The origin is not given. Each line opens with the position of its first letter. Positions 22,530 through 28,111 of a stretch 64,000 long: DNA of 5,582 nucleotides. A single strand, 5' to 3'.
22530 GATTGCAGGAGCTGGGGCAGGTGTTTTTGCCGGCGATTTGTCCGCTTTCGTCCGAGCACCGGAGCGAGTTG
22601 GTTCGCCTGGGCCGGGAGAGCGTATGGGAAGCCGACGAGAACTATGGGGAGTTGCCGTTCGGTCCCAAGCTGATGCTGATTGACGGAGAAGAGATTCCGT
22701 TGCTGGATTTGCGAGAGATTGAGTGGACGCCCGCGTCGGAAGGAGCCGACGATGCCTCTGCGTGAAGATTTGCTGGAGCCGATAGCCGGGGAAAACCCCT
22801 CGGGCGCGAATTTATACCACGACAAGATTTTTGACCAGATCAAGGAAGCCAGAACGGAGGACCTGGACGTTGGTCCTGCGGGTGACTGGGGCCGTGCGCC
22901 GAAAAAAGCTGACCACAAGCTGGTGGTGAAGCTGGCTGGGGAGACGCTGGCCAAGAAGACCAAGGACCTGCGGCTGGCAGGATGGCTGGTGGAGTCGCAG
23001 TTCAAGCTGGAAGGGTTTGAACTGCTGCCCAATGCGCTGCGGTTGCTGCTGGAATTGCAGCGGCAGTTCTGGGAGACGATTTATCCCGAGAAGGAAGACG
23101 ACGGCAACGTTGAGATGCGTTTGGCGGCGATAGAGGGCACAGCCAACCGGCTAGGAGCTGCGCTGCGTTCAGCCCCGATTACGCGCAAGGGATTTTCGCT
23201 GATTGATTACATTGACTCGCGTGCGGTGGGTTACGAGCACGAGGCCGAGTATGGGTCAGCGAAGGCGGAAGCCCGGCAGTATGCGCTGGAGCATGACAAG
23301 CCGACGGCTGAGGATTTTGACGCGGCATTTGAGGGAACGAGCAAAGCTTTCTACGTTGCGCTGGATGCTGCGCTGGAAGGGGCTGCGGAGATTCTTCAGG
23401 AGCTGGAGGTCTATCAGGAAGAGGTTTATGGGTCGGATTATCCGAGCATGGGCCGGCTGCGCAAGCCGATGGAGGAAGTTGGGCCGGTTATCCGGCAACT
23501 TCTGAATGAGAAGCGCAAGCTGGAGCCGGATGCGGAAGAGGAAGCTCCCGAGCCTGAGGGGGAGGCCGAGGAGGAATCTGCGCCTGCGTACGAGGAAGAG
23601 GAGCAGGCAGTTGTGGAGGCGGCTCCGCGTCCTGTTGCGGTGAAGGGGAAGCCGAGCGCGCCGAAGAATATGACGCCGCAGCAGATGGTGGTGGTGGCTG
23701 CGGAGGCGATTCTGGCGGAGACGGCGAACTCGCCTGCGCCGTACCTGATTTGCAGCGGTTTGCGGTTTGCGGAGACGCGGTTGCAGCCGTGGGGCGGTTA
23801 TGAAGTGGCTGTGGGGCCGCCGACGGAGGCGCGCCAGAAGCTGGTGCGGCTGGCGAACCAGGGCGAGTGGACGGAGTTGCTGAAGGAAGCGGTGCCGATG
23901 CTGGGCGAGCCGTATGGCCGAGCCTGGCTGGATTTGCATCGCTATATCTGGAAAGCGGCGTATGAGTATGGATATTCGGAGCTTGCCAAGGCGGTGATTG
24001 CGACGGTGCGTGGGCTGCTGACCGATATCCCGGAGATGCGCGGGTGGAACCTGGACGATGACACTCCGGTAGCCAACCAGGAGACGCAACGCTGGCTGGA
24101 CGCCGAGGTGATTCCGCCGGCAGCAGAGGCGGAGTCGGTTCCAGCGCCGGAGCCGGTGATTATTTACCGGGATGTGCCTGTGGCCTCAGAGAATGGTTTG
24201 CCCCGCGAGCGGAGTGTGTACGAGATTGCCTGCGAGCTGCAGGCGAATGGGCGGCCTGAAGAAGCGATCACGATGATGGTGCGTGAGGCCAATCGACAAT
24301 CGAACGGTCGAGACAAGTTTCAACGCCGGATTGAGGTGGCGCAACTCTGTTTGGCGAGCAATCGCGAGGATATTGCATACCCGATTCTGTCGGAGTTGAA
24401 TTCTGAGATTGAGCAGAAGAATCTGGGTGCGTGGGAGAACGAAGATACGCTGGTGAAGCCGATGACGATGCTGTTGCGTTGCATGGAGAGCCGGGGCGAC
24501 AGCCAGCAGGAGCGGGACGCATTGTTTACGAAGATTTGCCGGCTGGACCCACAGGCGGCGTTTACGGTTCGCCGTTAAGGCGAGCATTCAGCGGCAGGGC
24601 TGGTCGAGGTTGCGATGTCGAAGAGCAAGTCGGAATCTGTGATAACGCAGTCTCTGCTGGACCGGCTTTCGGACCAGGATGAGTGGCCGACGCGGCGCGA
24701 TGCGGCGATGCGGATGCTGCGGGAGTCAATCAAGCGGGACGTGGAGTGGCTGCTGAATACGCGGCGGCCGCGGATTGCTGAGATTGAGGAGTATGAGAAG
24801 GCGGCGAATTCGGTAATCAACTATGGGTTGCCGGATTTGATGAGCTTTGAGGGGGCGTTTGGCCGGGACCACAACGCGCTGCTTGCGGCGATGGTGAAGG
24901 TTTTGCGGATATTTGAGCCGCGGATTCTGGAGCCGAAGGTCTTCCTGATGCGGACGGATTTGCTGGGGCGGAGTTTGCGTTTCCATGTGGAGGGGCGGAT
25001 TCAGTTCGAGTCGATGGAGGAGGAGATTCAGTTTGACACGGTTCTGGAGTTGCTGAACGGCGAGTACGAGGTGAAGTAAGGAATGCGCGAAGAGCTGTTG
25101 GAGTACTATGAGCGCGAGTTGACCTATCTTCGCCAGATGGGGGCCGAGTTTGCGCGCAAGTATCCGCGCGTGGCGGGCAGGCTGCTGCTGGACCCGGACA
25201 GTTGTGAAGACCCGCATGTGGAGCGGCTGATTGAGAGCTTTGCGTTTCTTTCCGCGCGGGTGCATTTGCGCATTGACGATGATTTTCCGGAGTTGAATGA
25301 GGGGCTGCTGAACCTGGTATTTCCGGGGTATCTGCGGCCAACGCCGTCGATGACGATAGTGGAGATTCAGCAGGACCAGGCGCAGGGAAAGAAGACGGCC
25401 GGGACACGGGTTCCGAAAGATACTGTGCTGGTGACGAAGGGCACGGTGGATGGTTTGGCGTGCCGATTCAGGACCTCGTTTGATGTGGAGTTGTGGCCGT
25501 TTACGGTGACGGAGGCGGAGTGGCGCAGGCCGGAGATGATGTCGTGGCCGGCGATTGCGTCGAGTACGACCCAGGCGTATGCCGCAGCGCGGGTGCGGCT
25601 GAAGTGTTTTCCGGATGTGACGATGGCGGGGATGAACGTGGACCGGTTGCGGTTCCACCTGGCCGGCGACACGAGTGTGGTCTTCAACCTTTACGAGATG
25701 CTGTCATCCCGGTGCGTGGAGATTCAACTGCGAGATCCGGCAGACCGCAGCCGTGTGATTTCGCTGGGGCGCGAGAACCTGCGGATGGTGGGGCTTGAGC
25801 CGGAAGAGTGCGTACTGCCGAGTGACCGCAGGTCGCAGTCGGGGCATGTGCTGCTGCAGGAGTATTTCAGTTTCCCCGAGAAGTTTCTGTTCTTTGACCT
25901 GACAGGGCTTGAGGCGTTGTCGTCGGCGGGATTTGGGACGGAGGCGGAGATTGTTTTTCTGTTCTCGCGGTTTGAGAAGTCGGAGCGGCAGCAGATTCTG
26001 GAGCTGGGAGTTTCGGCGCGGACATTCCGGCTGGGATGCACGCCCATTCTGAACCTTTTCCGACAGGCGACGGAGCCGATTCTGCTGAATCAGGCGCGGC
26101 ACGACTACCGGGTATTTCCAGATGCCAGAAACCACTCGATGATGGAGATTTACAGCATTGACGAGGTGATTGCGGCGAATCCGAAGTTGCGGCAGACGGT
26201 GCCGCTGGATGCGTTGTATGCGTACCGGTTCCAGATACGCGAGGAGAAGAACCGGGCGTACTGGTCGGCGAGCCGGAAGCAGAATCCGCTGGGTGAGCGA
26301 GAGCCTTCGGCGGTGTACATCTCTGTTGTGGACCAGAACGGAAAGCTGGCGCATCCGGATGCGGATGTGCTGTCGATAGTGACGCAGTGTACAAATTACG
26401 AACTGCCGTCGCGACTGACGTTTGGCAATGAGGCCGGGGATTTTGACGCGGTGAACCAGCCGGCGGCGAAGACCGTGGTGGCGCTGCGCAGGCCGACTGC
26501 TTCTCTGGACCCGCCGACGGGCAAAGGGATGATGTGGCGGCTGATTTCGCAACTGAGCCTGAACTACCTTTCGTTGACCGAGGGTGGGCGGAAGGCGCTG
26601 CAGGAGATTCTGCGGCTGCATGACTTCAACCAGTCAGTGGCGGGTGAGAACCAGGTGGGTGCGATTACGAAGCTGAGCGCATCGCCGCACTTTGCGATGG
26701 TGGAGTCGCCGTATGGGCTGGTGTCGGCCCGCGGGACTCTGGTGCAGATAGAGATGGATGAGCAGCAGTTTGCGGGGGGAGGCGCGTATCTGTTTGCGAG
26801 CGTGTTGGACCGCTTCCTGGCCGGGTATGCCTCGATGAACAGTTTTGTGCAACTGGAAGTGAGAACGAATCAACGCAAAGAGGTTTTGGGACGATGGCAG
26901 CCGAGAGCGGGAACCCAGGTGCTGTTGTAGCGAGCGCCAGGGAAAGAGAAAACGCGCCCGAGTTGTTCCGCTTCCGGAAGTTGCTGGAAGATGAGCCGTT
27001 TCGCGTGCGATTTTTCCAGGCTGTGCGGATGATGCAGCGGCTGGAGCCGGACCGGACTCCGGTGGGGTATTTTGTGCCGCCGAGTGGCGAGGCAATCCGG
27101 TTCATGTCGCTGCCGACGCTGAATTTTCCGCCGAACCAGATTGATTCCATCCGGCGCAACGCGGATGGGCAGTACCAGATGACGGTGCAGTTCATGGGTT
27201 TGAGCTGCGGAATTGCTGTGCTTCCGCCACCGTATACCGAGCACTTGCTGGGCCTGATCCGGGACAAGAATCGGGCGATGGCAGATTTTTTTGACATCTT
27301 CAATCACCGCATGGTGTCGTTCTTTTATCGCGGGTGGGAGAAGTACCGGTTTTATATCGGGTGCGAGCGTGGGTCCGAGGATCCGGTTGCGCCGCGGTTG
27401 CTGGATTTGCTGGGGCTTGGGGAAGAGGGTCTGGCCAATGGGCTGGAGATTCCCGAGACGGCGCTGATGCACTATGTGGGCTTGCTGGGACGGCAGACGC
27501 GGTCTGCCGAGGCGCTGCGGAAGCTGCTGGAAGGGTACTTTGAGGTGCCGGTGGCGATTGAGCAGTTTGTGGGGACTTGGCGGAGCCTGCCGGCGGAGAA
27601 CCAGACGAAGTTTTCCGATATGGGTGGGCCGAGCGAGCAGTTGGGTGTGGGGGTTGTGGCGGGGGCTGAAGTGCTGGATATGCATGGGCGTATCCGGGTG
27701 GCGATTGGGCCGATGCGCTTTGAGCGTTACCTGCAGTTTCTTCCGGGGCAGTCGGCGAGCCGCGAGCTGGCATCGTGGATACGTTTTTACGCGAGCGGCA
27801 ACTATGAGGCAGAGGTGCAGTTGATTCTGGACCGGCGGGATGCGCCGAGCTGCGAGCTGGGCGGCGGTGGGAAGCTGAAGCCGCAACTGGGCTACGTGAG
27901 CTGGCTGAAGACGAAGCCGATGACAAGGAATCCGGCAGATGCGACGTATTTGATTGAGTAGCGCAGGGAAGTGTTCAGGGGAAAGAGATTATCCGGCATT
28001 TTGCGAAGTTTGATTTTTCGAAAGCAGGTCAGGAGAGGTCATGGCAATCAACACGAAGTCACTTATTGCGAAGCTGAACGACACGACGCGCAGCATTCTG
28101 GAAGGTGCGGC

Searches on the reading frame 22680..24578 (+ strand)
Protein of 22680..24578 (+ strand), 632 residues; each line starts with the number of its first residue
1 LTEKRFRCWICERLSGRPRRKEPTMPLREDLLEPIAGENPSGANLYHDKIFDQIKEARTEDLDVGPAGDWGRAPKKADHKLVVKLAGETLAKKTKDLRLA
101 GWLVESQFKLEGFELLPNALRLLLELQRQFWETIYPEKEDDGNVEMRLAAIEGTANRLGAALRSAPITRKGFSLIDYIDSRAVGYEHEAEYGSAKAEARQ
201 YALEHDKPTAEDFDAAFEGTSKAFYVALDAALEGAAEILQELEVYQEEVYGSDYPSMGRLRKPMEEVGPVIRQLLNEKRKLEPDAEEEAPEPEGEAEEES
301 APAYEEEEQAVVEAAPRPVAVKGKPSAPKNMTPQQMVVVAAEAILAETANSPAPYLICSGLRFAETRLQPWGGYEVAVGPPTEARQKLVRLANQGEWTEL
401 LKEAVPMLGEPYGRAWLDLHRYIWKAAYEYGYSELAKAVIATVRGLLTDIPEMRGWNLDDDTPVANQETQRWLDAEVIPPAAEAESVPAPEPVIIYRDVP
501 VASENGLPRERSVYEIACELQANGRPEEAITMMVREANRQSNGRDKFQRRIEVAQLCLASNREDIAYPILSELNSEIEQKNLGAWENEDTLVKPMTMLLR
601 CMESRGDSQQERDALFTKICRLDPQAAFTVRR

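Call 5: search_protein_families(library=pfam, proteins=[window:22680-24578:+], max_evalue=0.01)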
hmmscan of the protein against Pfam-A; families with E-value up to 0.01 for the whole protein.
window:22680-24578:+ (632 aa): 2 families
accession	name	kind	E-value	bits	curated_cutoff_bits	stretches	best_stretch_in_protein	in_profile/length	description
PF16989.10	T6SS_VasJ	-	8.1e-34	117.7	26.2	1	379-588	56-246/255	Type VI secretion, EvfE, EvfF, ImpA, BimE, VC_A0119, VasJ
PF06812.17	ImpA_N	-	1.7e-29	102.7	26.9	1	32-153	1-116/119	ImpA, N-terminal, type VI secretion system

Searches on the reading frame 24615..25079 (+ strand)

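Call 23: search_protein_families(library=pfam, proteins=[window:24615-25079:+], max_evalue=0.001)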
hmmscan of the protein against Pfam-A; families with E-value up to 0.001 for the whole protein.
window:24615-25079:+ (154 aa): 1 family
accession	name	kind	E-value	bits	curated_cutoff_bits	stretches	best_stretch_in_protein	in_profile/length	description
PF04965.19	GPW_gp25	-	1.3e-14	54.2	27.2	1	35-131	3-93/96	Baseplate wedge protein gp25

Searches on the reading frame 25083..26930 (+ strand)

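Call 23: search_protein_families(library=pfam, proteins=[window:25083-26930:+], max_evalue=0.001)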
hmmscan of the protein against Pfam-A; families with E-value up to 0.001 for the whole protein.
window:25083-26930:+ (615 aa): 1 family
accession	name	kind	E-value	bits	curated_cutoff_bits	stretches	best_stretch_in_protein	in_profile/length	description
PF05947.17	T6SS_TssF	-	9.3e-212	705.3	25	1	1-612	1-608/608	Type VI secretion system, TssF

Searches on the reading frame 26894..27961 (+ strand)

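Call 23: search_protein_families(library=pfam, proteins=[window:26894-27961:+], max_evalue=0.001)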
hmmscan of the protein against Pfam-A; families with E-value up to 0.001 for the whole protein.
window:26894-27961:+ (355 aa): 1 family
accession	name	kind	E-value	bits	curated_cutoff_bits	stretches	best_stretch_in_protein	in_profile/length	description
PF06996.16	T6SS_TssG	-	6e-95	318.5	24.6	1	34-339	1-304/304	Type VI secretion, TssG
